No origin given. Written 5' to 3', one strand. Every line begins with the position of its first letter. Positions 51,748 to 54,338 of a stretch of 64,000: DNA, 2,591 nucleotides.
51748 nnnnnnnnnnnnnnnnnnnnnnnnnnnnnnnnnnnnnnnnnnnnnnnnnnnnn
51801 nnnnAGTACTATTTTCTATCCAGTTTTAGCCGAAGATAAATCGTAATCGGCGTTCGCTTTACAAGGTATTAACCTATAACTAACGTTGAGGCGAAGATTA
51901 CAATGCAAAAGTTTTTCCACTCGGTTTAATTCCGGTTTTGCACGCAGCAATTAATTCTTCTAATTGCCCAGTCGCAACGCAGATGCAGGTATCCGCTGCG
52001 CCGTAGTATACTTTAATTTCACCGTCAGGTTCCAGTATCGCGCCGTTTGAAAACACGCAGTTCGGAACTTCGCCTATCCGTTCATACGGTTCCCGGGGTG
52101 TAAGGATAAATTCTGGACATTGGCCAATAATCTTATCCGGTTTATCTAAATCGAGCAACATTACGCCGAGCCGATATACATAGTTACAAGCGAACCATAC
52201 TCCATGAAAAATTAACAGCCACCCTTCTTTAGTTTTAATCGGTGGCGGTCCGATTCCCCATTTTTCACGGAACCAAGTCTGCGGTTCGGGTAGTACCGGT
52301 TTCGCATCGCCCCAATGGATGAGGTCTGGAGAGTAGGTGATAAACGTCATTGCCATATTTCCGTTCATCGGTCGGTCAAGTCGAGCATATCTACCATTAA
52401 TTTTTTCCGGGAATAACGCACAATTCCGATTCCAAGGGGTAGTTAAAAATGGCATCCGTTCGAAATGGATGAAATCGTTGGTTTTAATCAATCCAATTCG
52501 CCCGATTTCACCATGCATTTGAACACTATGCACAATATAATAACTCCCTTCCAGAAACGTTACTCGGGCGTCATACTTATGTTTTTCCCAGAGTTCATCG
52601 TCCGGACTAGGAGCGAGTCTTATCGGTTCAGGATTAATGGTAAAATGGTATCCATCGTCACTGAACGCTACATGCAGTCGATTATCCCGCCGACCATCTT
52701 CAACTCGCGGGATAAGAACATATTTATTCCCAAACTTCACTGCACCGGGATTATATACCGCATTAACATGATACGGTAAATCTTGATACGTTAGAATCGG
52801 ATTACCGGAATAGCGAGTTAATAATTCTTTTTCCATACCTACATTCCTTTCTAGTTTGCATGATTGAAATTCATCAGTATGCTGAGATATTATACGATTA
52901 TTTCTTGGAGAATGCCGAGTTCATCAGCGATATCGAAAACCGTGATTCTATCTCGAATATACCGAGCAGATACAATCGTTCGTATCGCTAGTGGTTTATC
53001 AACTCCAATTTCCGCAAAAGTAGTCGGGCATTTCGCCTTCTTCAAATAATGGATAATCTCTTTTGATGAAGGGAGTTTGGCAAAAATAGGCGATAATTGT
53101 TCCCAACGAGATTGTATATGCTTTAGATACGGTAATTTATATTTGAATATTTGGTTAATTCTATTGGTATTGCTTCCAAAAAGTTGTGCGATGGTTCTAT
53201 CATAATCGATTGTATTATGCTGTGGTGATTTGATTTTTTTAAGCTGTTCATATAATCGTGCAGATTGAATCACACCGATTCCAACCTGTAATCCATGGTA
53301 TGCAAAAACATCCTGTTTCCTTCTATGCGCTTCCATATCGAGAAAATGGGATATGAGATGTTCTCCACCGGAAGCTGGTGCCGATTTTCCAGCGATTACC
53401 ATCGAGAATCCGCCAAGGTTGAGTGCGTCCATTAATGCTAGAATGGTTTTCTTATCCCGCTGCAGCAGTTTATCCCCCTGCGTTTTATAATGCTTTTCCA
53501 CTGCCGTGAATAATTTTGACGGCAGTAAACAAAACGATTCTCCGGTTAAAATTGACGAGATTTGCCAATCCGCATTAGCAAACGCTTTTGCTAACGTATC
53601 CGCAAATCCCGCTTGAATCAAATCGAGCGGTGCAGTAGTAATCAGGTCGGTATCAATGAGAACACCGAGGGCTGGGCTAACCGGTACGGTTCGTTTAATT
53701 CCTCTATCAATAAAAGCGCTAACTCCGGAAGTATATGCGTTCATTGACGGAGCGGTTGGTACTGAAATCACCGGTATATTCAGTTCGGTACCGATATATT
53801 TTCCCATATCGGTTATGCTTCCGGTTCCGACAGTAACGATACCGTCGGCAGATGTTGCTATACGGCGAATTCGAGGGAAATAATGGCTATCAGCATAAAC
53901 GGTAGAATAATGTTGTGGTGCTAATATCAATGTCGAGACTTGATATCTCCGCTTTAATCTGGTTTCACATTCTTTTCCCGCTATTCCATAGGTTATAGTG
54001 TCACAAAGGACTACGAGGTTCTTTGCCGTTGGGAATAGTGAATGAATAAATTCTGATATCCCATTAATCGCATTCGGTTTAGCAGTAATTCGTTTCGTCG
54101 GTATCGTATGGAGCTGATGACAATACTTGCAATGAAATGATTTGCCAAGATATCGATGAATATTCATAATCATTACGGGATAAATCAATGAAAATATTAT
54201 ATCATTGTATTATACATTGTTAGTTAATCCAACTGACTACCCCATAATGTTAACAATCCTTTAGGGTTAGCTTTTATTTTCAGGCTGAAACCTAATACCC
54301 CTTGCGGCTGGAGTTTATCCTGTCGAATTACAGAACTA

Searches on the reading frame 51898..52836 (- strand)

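Call 6: search_protein_families(library=pfam, proteins=[window:51898-52836:-])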
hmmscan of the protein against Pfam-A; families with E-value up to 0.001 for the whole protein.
window:51898-52836:- (312 aa): 1 family
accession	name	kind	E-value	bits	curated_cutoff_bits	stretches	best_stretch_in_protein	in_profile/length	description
PF04041.19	Glyco_hydro_130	-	3.5e-49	167.9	26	1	19-300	27-319/320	beta-1,4-mannooligosaccharide phosphorylase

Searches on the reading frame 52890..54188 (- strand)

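Call 6: search_protein_families(library=pfam, proteins=[window:52890-54188:-])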
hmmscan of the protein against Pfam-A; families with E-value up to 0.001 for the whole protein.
window:52890-54188:- (432 aa): 2 families
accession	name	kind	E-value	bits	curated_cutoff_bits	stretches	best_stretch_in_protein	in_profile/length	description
PF13685.12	Fe-ADH_2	-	1.1e-25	90.8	28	1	36-187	2-149/149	Iron-containing alcohol dehydrogenase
PF00465.25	Fe-ADH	-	6.7e-05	23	31.3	1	112-162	79-146/168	Iron-containing alcohol dehydrogenase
